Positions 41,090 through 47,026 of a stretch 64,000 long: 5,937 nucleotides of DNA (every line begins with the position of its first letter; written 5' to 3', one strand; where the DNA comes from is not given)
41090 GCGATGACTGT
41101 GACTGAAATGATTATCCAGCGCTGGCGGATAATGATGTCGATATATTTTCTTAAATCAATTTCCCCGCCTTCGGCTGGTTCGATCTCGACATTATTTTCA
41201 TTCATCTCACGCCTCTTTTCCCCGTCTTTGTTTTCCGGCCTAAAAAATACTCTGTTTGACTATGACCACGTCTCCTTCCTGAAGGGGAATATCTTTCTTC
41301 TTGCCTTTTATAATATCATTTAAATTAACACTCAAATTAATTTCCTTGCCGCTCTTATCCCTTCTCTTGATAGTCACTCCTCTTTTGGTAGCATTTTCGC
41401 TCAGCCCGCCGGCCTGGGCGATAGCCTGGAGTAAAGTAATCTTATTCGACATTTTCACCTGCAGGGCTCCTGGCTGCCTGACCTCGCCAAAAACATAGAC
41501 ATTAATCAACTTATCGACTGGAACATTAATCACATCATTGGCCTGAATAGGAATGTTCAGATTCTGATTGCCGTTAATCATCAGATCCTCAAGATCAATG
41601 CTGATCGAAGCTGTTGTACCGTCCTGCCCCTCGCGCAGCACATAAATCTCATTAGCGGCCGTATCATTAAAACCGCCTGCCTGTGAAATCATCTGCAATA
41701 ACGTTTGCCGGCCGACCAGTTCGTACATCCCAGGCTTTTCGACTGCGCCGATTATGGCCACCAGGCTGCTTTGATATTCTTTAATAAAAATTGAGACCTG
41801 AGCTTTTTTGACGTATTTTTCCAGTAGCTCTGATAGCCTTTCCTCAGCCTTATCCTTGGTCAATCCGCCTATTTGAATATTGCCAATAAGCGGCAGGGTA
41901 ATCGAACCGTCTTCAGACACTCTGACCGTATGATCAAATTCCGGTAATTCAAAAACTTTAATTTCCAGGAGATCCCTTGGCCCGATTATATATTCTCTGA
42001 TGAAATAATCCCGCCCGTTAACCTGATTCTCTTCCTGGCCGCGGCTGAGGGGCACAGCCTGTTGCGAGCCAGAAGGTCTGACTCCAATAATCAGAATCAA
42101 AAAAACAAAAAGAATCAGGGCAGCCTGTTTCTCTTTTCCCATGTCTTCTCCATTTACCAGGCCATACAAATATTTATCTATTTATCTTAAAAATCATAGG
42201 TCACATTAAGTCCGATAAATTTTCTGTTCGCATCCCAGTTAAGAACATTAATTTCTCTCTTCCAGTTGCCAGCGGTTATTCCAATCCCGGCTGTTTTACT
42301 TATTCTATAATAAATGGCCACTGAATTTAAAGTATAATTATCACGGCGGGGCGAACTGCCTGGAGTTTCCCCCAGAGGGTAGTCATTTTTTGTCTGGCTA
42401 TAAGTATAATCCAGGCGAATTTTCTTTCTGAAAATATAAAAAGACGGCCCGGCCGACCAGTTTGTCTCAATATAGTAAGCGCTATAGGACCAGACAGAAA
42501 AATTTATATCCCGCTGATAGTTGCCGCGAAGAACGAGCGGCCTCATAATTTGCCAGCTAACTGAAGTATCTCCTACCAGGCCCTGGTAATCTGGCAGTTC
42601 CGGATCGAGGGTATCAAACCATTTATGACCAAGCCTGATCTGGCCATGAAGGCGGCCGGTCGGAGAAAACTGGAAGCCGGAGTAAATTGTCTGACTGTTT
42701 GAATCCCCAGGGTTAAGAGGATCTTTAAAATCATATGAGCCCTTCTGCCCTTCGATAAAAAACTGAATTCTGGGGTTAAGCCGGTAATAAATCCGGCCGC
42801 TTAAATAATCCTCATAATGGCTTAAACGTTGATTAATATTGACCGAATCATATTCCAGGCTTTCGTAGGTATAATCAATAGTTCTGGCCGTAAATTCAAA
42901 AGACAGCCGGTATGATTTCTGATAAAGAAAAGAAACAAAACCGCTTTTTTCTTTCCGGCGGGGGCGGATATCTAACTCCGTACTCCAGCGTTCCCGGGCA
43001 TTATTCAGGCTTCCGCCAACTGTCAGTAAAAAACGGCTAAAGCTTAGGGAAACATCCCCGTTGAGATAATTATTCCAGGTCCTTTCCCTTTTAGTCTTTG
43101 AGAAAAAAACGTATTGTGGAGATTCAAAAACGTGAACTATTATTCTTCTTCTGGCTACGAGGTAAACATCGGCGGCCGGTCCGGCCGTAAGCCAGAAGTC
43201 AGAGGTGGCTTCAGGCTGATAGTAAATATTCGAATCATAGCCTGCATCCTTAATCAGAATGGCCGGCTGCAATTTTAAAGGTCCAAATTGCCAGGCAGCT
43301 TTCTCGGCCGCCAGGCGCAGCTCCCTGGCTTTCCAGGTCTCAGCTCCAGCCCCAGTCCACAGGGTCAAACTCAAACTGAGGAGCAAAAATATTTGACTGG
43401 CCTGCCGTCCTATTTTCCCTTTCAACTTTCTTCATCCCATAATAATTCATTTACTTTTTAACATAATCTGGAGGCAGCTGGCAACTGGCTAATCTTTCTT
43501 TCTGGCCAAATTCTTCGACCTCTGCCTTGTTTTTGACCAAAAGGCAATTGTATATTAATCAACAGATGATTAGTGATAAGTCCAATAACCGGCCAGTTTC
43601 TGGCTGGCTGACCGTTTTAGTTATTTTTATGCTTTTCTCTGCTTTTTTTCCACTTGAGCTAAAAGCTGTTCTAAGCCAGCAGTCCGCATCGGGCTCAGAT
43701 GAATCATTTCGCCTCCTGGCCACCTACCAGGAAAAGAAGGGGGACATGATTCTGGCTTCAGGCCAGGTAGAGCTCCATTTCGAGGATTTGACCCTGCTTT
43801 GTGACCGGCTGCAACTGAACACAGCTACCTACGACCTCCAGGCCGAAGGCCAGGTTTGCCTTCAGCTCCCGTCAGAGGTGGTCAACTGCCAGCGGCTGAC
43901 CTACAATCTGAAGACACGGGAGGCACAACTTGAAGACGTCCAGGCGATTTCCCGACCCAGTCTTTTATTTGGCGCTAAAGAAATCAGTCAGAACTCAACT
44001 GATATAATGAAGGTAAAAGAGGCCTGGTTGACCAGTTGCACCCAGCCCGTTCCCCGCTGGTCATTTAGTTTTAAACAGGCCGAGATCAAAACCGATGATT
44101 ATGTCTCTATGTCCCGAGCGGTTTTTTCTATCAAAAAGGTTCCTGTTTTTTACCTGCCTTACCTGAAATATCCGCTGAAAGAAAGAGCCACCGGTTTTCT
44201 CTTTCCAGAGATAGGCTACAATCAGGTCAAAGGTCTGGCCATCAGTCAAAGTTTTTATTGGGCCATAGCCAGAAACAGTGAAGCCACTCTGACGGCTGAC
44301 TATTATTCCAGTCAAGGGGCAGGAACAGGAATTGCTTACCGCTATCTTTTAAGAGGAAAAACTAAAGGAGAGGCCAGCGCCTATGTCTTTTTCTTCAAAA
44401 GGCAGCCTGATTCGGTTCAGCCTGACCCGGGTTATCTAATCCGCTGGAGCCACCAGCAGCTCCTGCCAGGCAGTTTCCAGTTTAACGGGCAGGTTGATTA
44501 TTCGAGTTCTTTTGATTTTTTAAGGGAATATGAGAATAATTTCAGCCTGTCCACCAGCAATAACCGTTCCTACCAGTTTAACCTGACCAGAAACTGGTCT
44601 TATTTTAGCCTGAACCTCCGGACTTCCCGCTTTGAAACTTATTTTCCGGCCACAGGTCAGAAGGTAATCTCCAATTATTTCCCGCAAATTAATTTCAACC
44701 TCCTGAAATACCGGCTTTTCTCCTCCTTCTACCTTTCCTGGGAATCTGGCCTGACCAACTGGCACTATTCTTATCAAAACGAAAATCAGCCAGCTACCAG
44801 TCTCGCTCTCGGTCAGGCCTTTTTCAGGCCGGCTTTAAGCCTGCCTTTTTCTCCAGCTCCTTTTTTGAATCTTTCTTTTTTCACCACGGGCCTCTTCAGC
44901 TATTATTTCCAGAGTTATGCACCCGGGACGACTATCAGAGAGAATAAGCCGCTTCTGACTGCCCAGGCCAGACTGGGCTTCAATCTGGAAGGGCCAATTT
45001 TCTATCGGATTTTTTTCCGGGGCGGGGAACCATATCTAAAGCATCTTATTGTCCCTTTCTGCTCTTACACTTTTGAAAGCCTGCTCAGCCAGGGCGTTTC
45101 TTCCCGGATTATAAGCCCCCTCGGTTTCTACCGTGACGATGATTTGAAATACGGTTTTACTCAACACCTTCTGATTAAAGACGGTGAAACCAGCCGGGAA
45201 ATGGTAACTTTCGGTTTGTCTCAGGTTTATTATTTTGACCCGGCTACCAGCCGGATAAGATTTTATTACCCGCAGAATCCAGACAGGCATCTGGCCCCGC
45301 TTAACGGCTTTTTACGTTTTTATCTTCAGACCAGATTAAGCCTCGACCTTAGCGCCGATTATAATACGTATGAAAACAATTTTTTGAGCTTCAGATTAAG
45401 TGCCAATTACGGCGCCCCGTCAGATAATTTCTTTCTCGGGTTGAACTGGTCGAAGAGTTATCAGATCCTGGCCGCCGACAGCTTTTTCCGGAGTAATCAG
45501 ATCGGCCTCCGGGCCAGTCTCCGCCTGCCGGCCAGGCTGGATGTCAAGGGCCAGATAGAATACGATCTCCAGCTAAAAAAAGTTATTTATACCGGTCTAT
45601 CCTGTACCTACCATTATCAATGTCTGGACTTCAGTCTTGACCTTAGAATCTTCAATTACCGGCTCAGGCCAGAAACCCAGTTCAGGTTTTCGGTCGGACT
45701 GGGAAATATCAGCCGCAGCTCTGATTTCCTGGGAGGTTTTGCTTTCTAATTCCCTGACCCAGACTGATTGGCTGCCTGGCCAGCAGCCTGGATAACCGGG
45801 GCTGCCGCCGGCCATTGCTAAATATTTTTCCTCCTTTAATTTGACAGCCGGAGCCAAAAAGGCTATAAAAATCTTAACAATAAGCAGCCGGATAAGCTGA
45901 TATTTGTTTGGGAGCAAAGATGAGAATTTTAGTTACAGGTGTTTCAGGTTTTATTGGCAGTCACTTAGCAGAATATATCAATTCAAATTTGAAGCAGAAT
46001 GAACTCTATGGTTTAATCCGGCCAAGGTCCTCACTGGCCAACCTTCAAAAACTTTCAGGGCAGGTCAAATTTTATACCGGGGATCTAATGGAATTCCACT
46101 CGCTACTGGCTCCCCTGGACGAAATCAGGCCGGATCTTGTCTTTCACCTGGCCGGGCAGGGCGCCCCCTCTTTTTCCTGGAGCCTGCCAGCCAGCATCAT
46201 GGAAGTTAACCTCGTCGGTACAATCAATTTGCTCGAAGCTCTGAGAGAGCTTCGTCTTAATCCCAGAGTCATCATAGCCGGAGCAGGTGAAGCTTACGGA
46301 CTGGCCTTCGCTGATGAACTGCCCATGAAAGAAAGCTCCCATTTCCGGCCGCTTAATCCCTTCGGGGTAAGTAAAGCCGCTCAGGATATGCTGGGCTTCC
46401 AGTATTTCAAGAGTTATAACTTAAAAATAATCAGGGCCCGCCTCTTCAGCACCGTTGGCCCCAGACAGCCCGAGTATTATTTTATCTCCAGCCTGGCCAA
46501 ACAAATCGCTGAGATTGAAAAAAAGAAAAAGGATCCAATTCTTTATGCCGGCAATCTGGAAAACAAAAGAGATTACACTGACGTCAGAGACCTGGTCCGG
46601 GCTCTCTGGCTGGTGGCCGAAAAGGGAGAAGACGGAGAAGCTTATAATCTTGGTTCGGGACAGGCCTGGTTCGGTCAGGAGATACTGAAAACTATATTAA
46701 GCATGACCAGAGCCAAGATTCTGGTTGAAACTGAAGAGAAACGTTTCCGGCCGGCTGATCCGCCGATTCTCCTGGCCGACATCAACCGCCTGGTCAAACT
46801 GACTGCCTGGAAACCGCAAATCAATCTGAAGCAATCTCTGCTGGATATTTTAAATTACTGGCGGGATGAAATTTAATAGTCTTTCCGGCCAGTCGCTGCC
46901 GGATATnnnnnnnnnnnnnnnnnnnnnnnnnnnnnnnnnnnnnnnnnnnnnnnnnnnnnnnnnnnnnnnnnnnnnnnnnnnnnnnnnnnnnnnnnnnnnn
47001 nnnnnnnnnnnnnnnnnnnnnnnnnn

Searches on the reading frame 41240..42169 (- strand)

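Call 36: search_protein_families(library=pfam, proteins=[window:41240-42169:-], max_evalue=0.00001)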
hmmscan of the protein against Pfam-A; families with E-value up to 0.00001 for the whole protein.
window:41240-42169:- (309 aa): 3 families
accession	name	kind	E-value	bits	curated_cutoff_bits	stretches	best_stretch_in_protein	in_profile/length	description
PF22461.2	SLBB_2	-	5e-24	84.6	27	2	223-304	2-79/79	SLBB domain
PF10531.15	SLBB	-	9.5e-23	80.2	27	2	224-276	2-51/55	SLBB domain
PF02563.21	Poly_export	-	1.8e-21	76.5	28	1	59-129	6-76/77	Polysaccharide biosynthesis/export protein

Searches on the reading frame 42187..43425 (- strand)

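Call 36: search_protein_families(library=pfam, proteins=[window:42187-43425:-], max_evalue=0.00001)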
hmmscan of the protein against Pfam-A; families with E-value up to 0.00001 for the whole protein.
window:42187-43425:- (412 aa): 1 family
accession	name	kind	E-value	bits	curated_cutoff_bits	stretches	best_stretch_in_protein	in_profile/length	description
PF10082.15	BBP2_2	-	2.8e-18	66.4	23.7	1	48-410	11-376/378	Putative beta-barrel porin 2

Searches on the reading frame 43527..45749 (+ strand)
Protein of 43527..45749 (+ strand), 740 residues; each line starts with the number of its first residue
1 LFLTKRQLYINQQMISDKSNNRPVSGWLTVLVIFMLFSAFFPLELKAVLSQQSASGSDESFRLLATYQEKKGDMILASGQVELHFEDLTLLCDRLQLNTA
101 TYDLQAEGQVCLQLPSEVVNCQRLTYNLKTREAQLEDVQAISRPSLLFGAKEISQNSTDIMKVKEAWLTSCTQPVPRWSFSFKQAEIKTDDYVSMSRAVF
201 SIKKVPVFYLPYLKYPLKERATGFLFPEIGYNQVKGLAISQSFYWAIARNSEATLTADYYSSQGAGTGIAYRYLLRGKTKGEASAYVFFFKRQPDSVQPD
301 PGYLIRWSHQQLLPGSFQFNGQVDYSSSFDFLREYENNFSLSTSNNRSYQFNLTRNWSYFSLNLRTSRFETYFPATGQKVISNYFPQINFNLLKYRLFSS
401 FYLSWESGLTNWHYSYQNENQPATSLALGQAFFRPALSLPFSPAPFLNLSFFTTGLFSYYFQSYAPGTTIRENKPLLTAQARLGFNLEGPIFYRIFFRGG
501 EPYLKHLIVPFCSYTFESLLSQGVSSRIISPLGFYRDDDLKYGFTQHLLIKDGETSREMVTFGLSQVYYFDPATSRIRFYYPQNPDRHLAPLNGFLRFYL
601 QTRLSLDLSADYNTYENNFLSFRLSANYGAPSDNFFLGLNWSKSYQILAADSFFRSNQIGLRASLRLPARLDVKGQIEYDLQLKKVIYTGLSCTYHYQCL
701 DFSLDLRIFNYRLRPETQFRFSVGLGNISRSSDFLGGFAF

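Call 36: search_protein_families(library=pfam, proteins=[window:43527-45749:+], max_evalue=0.00001)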
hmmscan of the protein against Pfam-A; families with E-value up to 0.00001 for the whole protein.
window:43527-45749:+ (740 aa): 1 family
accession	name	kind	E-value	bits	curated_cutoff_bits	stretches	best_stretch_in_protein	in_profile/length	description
PF04453.20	LptD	-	1.2e-13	51.6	22.4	2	303-444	4-140/384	LPS transport system D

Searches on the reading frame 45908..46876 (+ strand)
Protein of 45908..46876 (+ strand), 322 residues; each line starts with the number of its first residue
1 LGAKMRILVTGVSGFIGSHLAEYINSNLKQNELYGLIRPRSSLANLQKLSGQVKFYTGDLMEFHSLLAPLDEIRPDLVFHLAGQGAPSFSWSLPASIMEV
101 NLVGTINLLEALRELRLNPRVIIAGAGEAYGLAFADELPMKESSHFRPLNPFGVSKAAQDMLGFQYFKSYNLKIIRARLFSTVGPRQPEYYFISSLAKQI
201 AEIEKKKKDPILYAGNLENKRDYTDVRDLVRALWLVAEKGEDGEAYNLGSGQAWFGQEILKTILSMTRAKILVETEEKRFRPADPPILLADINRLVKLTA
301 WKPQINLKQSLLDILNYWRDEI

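Call 36: search_protein_families(library=pfam, proteins=[window:45908-46876:+], max_evalue=0.00001)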
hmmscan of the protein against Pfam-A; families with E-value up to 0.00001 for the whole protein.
window:45908-46876:+ (322 aa): 3 families
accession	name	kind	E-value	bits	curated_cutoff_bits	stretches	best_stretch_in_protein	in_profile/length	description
PF16363.11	GDP_Man_Dehyd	-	1.4e-63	215.8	27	1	8-310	1-328/332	GDP-mannose 4,6 dehydratase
PF01370.27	Epimerase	-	4.8e-50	170.7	20.9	1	7-249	1-240/240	NAD dependent epimerase/dehydratase family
PF01073.25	3Beta_HSD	-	2.6e-07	30.4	22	1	8-116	1-107/280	3-beta hydroxysteroid dehydrogenase/isomerase family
